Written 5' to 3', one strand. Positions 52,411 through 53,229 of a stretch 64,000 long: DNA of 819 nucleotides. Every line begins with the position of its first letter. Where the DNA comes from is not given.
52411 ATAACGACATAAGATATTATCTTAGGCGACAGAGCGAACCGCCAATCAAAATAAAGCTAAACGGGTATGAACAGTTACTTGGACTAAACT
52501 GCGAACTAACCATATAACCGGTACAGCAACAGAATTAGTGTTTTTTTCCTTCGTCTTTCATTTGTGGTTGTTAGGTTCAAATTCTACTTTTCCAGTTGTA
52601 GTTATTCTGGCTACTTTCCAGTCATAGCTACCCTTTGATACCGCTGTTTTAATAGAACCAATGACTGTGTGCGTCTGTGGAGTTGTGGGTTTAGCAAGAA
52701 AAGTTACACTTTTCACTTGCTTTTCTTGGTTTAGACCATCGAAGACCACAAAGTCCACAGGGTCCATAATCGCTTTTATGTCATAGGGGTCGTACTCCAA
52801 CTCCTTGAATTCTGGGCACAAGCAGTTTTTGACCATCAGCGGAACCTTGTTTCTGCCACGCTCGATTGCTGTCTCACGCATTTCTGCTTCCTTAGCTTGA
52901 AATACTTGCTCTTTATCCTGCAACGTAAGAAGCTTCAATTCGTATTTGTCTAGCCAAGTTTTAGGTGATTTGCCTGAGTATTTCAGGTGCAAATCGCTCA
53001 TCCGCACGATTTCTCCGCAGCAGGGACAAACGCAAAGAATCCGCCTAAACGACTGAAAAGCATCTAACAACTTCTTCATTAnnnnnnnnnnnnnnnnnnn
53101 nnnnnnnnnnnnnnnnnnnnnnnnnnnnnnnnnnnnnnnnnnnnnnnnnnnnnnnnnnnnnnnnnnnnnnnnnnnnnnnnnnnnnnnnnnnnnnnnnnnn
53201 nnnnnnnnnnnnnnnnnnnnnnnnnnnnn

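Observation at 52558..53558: Translationally coupled pair of paralogous Cys-motif / Hjc-related nuclease genes, one apparently catalytically dead, divergent from cas8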

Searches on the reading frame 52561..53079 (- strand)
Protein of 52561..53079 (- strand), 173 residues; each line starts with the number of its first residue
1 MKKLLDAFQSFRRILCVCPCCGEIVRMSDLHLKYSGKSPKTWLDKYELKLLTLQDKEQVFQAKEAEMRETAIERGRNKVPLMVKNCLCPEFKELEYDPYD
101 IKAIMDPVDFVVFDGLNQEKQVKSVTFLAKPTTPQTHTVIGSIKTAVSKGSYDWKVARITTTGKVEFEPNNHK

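Call 3: search_protein_families(library=pfam, proteins=[window:52561-53079:-], max_evalue=1)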
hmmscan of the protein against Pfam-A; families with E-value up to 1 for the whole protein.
window:52561-53079:- (173 aa): 1 family
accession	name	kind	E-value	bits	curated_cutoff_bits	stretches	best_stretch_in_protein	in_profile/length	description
PF10107.15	Endonuc_Holl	-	4.5e-15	56.3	23.8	1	58-129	57-127/159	Endonuclease related to archaeal Holliday junction resolvase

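Call 4: search_protein_families(library=ncbifam, proteins=[window:52561-53079:-], max_evalue=1)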
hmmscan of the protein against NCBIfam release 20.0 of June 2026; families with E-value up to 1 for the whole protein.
window:52561-53079:- (173 aa): 1 family
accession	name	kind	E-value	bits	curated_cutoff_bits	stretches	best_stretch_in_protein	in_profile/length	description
NF047755.1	LIC_10271_M23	exception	0.076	12.8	180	1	32-99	50-117/207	LIC_10271 family cell wall hydrolase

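Call 5: search_protein_families(library=padloc, proteins=[window:52561-53079:-], max_evalue=1)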
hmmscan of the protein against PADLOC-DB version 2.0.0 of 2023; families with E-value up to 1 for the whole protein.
window:52561-53079:- (173 aa): 0 families

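Call 14: search_solved_structures(query=window:52561-53079:-, max_evalue=10)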
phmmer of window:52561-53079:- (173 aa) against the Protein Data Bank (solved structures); distinct sequences matched with E-value up to 10: 1.
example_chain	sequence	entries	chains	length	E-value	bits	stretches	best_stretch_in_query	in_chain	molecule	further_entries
8eaw_a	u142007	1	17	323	0.023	17.8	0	41-138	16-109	Capsid protein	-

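Call 16: find_homologous_proteins(query=window:52561-53079:-)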
Query window:52561-53079:- (173 aa): 209 proteins with E <= 0.001 among 305 candidates; the best 120 are listed.
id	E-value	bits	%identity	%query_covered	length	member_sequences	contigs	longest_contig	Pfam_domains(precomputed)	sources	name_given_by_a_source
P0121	1.1e-110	385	98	100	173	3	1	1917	PF10107.17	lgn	-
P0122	2.4e-96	338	87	99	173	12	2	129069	PF10107.17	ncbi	-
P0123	5.4e-94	331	86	97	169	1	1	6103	PF10107.17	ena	-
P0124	5.4e-93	327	87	97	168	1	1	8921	PF10107.17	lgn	-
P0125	4.3e-91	321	85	97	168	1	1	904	PF10107.17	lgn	-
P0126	9.1e-91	320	84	99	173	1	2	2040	PF10107.17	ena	-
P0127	1.0e-90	320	84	97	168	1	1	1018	PF10107.17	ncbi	-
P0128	2.7e-89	315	81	99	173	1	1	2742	PF10107.17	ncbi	-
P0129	3.8e-89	315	80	99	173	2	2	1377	PF10107.17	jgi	jgi:predicted Holliday junction resolvase-like endonuclease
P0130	5.0e-89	315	80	99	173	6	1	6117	PF10107.17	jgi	-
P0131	7.1e-89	314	83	97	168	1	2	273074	PF10107.17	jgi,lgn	jgi:predicted Holliday junction resolvase-like endonuclease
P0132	2.5e-86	306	78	97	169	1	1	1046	PF10107.17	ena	-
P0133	4.2e-84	299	77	97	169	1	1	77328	PF10107.17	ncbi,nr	ncbi:MAG: hypothetical protein NWF00_03675 [Candidatus Bathyarchaeota archaeon]|nr:hypothetical prot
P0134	3.6e-83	295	77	97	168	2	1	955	PF10107.17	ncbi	-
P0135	3.5e-80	286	74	97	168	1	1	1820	PF10107.17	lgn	-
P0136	1.1e-79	284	71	97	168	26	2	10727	PF10107.17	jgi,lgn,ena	-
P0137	1.4e-79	284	72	97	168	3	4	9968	PF10107.17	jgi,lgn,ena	jgi:predicted Holliday junction resolvase-like endonuclease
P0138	3.8e-79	282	72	97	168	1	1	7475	PF10107.17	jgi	jgi:predicted Holliday junction resolvase-like endonuclease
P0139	9.8e-78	278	69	97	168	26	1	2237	PF10107.17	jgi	-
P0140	3.0e-77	276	72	97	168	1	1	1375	PF10107.17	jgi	jgi:predicted Holliday junction resolvase-like endonuclease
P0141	3.4e-77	276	86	84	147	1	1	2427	PF10107.17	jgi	jgi:predicted Holliday junction resolvase-like endonuclease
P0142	4.0e-77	276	71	97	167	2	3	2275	PF10107.17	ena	-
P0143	5.9e-76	272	87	82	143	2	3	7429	PF10107.17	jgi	jgi:predicted Holliday junction resolvase-like endonuclease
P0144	9.8e-76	271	68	97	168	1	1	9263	PF10107.17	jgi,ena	-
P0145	8.9e-75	268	70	97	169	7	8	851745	PF10107.17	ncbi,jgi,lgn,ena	-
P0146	4.1e-74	266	67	97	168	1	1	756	PF10107.17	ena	-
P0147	6.6e-73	262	64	97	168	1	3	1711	PF10107.17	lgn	-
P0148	1.4e-72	261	84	82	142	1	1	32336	PF10107.17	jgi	jgi:Predicted secreted endonuclease distantly related to archaeal Holliday junction resolvase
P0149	1.5e-72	261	65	97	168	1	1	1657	PF10107.17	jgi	jgi:predicted Holliday junction resolvase-like endonuclease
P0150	1.5e-72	261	68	97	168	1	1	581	PF10107.17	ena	-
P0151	1.6e-72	261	69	97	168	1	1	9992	PF10107.17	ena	-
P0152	2.0e-72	261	68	97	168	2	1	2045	PF10107.17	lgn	-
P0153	3.9e-72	260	65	97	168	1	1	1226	PF10107.17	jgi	jgi:predicted Holliday junction resolvase-like endonuclease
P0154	1.1e-71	258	64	97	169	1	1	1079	PF10107.17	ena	-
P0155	1.8e-71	257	65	97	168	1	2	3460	PF10107.17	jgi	jgi:predicted Holliday junction resolvase-like endonuclease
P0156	2.1e-71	257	84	82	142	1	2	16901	PF10107.17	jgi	jgi:predicted Holliday junction resolvase-like endonuclease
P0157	2.6e-71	257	65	97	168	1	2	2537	PF10107.17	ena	-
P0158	3.1e-71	257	66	97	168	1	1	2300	PF10107.17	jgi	jgi:predicted Holliday junction resolvase-like endonuclease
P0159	8.4e-71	255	64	97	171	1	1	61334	PF10107.17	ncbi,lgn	-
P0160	9.7e-71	255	64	97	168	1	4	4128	PF10107.17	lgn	-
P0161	1.3e-70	255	64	97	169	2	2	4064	PF10107.17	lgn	-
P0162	1.4e-70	255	66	97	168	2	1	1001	PF10107.17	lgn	-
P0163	3.2e-70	253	63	97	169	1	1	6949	PF10107.17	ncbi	ncbi:MAG: Holliday junction resolvase-like protein [Candidatus Bathyarchaeales archaeon]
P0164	3.7e-70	253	64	97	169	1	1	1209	PF10107.17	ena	-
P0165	3.8e-70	253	66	97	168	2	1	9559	PF10107.17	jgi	jgi:predicted Holliday junction resolvase-like endonuclease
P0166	4.6e-70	253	64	97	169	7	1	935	PF10107.17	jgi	-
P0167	6.7e-70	252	63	97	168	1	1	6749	PF10107.17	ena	-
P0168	7.1e-70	252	66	97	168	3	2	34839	PF10107.17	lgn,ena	-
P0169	7.5e-70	252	65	97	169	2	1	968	PF10107.17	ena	-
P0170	9.7e-70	252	64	97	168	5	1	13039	PF10107.17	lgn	-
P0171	1.2e-69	251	64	97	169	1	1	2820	PF10107.17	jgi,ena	-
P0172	1.3e-69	251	64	97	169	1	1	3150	PF10107.17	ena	-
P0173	1.6e-69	251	63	97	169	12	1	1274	PF10107.17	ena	-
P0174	2.0e-69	251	64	97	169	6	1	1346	PF10107.17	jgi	-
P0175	2.4e-69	251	64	97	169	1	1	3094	PF10107.17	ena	-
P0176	4.0e-69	250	65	97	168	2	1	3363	PF10107.17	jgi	jgi:predicted Holliday junction resolvase-like endonuclease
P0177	4.4e-69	250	61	97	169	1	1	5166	PF10107.17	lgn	-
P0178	4.9e-69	249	64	97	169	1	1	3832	PF10107.17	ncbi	-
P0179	6.8e-69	249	64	97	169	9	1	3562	PF10107.17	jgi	jgi:predicted Holliday junction resolvase-like endonuclease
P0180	8.3e-69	249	63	97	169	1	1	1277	PF10107.17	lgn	-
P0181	8.8e-69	249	63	97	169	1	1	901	PF10107.17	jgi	jgi:predicted Holliday junction resolvase-like endonuclease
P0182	9.2e-69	249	64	97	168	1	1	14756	PF10107.17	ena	-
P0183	1.4e-68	248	64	97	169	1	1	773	PF10107.17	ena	-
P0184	2.8e-68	247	62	97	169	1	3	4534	PF10107.17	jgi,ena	-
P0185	4.4e-68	246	63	97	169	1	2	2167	PF10107.17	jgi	-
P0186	5.1e-68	246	62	97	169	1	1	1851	PF10107.17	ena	-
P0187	6.7e-68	246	63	97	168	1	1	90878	PF10107.17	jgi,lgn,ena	-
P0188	7.0e-68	246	63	97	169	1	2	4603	PF10107.17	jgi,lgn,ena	-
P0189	7.4e-68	246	63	95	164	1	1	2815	PF10107.17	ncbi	-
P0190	1.0e-67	245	62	97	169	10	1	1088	PF10107.17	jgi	-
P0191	1.4e-67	245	65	97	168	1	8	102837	PF10107.17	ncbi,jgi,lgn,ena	jgi:predicted Holliday junction resolvase-like endonuclease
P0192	2.9e-67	244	63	97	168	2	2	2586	PF10107.17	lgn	-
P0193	3.3e-67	244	60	97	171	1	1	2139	PF10107.17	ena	-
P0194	4.1e-67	243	62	97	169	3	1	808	PF10107.17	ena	-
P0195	8.3e-67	242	62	97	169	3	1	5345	PF10107.17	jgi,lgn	jgi:predicted Holliday junction resolvase-like endonuclease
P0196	1.1e-66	242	63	97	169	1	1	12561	PF10107.17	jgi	-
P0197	1.2e-66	242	63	97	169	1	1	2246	PF10107.17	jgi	-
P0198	1.5e-66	241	60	97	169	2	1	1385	PF10107.17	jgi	-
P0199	1.7e-66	241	60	97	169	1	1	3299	PF10107.17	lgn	-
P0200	2.2e-66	241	63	97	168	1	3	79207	PF10107.17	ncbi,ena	-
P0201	2.6e-66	241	61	97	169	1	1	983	PF10107.17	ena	-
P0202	2.8e-66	240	61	97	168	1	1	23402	PF10107.17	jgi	jgi:predicted Holliday junction resolvase-like endonuclease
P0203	5.6e-66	240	62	97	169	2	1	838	PF10107.17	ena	-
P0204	8.1e-66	239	74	82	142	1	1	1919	PF10107.17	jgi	jgi:predicted Holliday junction resolvase-like endonuclease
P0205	1.1e-65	239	74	82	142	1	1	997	PF10107.17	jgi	jgi:predicted Holliday junction resolvase-like endonuclease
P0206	1.4e-65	238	62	97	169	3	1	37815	PF10107.17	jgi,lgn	-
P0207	1.8e-65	238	60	97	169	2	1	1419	PF10107.17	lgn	-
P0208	9.8e-65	235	62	97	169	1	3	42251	PF10107.17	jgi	jgi:predicted Holliday junction resolvase-like endonuclease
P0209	1.1e-64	235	61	97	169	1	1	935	PF10107.17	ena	-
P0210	1.7e-64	235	60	97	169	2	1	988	PF10107.17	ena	-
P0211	1.9e-64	235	60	97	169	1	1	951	PF10107.17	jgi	-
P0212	2.1e-64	234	60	97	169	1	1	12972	PF10107.17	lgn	-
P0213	2.2e-64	234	60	97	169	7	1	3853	PF10107.17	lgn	-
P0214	1.4e-63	232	58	97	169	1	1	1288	PF10107.17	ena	-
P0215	1.6e-63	232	60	97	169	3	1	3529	PF10107.17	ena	-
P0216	1.8e-63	231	59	97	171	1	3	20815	PF10107.17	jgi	jgi:predicted Holliday junction resolvase-like endonuclease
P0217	2.3e-63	231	60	97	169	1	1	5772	PF10107.17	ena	-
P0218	1.3e-62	229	59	95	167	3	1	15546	PF10107.17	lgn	-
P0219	2.0e-62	228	58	97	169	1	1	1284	PF10107.17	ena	-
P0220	2.2e-62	228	59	97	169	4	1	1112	PF10107.17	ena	-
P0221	5.4e-62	227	60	95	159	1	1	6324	PF10107.17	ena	-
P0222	4.5e-61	224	58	97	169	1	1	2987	PF10107.17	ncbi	ncbi:MAG: Holliday junction resolvase-like protein [Thermoplasmata archaeon]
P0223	9.5e-61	223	59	97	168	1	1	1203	PF10107.17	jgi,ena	-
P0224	2.5e-59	218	57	97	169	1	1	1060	PF10107.17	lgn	-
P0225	3.2e-59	218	54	97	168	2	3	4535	PF10107.17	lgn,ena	-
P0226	5.6e-59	217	66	83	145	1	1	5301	PF10107.17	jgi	-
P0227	6.5e-59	217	56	97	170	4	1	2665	PF10107.17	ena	-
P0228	1.9e-58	215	57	97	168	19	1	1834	PF10107.17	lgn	-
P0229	5.6e-55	204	61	84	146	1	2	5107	PF10107.17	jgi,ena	-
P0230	7.3e-55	203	62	84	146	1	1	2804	PF10107.17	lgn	-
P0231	3.9e-54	201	62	84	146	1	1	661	PF10107.17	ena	-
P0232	4.2e-54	201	53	97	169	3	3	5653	PF10107.17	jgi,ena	-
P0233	4.6e-54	201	58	89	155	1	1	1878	PF10107.17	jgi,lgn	jgi:predicted Holliday junction resolvase-like endonuclease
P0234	6.0e-54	200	58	89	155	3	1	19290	PF10107.17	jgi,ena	-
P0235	9.9e-54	200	61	84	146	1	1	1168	PF10107.17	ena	-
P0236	1.4e-53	199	62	84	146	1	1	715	PF10107.17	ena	-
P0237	3.3e-53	198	52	95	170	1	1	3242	PF10107.17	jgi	-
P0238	6.5e-53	197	50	97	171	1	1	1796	PF10107.17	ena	-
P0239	1.7e-52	196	52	95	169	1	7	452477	PF10107.17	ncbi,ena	-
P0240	2.3e-52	195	50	97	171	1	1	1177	PF10107.17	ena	-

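Call 21: find_encoding_contigs(protein=P0145, flank=8000, max_places=4)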
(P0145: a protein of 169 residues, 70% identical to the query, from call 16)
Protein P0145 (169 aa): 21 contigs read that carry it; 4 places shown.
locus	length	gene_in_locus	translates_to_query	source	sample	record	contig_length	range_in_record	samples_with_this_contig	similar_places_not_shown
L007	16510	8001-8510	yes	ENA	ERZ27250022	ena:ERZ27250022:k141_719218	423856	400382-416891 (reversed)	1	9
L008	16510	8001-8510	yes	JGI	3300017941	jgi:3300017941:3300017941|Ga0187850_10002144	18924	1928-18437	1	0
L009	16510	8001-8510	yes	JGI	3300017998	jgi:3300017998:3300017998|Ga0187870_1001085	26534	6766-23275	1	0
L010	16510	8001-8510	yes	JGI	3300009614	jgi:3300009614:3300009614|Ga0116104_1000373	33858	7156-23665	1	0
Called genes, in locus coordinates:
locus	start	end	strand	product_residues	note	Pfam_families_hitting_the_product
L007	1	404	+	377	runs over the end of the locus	PF09376:NurA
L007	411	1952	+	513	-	PF01935:DUF87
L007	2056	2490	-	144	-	PF01850:PIN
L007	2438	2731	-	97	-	-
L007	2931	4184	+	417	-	PF00149:Metallophos, PF12850:Metallophos_2 (weak)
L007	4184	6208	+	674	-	PF02463:SMC_N (weak), PF13175:AAA_15 (faint), PF13476:AAA_23, PF13555:AAA_29 (weak)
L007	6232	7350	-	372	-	PF27126:NmeDI_C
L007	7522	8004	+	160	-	PF10107:Endonuc_Holl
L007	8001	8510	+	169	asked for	PF10107:Endonuc_Holl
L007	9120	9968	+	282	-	PF02086:MethyltransfD12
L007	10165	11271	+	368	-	PF09566:RE_SacI_N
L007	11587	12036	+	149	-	-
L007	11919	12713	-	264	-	PF05096:Glu_cyclase_2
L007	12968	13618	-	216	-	-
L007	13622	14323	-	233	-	PF02481:DNA_processg_A, PF18306:LDcluster4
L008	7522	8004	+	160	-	PF10107:Endonuc_Holl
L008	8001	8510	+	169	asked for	PF10107:Endonuc_Holl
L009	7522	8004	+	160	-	PF10107:Endonuc_Holl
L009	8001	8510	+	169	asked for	PF10107:Endonuc_Holl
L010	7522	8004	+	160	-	PF10107:Endonuc_Holl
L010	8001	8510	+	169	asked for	PF10107:Endonuc_Holl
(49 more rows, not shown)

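Call 27: find_encoding_contigs(protein=P0239, flank=8000, max_places=2)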
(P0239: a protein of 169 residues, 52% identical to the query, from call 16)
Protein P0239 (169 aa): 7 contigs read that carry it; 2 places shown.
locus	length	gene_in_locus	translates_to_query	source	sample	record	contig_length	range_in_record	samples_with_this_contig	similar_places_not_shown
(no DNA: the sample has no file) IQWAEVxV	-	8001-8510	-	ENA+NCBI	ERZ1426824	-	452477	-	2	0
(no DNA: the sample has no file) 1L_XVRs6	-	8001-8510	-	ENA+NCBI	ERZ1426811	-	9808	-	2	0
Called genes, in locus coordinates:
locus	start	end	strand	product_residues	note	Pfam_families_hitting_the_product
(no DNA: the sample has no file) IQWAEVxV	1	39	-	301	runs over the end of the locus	PF02661:Fic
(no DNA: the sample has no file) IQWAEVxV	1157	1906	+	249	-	-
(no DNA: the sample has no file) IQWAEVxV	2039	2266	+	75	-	PF02697:VAPB_antitox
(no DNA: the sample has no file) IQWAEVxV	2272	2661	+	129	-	PF01850:PIN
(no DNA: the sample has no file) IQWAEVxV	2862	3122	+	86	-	-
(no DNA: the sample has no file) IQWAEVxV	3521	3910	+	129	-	-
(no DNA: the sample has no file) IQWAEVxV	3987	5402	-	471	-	PF07690:MFS_1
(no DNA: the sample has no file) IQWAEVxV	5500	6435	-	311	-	PF02481:DNA_processg_A, PF18306:LDcluster4 (weak)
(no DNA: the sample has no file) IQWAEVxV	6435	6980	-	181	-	PF00156:Pribosyltran (faint)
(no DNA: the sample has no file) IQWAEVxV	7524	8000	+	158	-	PF10107:Endonuc_Holl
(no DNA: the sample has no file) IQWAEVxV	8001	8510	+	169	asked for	PF10107:Endonuc_Holl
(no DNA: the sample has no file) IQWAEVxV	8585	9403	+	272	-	PF01555:N6_N4_Mtase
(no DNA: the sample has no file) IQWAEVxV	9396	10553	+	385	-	-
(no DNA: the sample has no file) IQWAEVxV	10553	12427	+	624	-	PF00270:DEAD (weak), PF04851:ResIII, PF00176:SNF2-rel_dom, PF00271:Helicase_C (faint)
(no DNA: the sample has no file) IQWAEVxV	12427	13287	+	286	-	PF13020:NOV_C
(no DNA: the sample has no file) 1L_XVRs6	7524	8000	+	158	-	PF10107:Endonuc_Holl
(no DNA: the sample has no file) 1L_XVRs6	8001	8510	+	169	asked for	PF10107:Endonuc_Holl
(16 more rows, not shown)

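Call 28: find_encoding_contigs(protein=P0131, flank=8000, max_places=2)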
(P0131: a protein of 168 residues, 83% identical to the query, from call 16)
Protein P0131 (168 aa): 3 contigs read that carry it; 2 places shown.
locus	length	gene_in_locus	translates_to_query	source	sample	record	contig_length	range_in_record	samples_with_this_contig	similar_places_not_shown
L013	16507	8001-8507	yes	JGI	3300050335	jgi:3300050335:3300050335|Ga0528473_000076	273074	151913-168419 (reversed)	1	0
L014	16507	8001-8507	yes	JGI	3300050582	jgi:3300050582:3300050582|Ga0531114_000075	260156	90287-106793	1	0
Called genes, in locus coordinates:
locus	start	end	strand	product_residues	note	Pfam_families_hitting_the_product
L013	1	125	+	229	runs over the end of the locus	PF09704:Cas_Cas5d (faint)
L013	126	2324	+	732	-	PF00270:DEAD, PF00271:Helicase_C (weak), PF22590:Cas3-like_C_2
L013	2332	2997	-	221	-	PF01930:Cas_Cas4, PF12705:PDDEXK_1 (weak)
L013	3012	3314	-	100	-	PF09827:CRISPR_Cas2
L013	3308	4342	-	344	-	PF01867:Cas_Cas1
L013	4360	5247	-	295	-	PF06023:Csa1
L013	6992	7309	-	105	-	PF01555:N6_N4_Mtase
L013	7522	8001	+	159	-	PF10107:Endonuc_Holl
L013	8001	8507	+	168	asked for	PF10107:Endonuc_Holl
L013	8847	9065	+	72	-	-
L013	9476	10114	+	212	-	-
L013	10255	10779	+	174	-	-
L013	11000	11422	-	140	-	PF08753:NikR_C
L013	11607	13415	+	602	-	PF12838:Fer4_7, PF13187:Fer4_9 (weak), PF13237:Fer4_10 (weak), PF14697:Fer4_21, PF00037:Fer4 (weak), PF12837:Fer4_6 (weak), PF02906:Fe_hyd_lg_C, PF02256:Fe_hyd_SSU, +1 more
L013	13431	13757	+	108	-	-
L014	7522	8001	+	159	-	PF10107:Endonuc_Holl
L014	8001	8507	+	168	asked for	PF10107:Endonuc_Holl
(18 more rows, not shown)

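Call 38: search_solved_structures(query=A2, max_evalue=10)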
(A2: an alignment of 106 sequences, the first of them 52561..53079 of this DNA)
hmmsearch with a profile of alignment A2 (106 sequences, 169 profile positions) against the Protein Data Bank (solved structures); distinct sequences matched with E-value up to 10: 1.
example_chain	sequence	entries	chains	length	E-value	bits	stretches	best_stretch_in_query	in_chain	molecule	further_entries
5xau_B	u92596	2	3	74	1.1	12.1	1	37-84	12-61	Laminin subunit beta-1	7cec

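Call 41: predict_structure(alignment_id=A2)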
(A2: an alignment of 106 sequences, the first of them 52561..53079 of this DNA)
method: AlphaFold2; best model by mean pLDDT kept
length: 173 residues; sequences in the alignment: 106
mean_pLDDT: 72.3   pTM: 0.41
mean pLDDT of the five models: 72.3, 71.3, 68.3, 66.2, 63.7
residues with pLDDT >= 90: 19; 70-90: 81; 50-70: 68; < 50: 5
segments of 3 or more residues with pLDDT < 50: 170-173
pLDDT, mean of each block of 10 residues (from residue 1): 60 74 77 70 75 92 94 86 75 73 63 70 70 69 72 60 59 43
secondary structure, 60 per line:
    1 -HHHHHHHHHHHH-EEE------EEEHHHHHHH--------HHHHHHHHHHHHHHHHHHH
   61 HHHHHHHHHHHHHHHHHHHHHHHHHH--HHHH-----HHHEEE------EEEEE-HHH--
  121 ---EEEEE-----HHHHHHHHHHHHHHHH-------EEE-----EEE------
elements in order: H2-13 E15-17 E24-26 H27-33 H42-86 H89-92 E101-103 E110-114 E124-128 H134-149 E157-159 E165-167
